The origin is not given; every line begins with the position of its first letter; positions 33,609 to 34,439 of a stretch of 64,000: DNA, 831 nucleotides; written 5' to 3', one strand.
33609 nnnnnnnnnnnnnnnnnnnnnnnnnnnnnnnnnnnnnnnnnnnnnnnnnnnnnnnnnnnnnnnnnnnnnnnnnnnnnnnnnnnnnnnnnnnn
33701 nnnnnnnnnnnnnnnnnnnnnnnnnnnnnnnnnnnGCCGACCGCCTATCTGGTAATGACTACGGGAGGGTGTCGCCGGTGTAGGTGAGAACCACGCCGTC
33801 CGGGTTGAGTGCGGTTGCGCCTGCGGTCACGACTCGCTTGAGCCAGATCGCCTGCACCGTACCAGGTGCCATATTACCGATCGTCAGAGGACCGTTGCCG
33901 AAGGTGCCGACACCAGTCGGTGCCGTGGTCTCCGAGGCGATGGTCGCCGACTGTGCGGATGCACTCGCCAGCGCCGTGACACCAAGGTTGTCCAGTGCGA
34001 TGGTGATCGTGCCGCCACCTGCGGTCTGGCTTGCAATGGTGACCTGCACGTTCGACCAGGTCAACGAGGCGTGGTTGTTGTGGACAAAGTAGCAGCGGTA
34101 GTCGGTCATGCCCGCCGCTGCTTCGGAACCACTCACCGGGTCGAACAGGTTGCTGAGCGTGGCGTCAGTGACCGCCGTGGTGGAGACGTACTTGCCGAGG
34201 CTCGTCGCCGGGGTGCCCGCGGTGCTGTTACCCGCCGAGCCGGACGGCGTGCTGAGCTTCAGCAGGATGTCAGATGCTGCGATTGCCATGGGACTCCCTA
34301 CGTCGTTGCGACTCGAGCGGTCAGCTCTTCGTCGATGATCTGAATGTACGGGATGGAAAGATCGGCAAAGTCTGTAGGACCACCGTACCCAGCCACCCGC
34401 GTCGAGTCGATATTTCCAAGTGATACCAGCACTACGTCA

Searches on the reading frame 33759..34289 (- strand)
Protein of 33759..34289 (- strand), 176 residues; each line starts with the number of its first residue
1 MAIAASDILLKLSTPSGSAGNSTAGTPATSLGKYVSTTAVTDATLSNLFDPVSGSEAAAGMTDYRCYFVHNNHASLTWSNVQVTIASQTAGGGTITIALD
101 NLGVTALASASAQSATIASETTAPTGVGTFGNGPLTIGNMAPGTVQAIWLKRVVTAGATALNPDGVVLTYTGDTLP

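Call 72: search_protein_families(library=phrogs, proteins=[window:33759-34289:-], max_evalue=0.0001)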
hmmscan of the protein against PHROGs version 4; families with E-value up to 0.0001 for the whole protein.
window:33759-34289:- (176 aa): 1 family
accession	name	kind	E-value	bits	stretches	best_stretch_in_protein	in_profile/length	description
phrog_13135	-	unknown function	1.1e-20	75.5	1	3-174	3-180/182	-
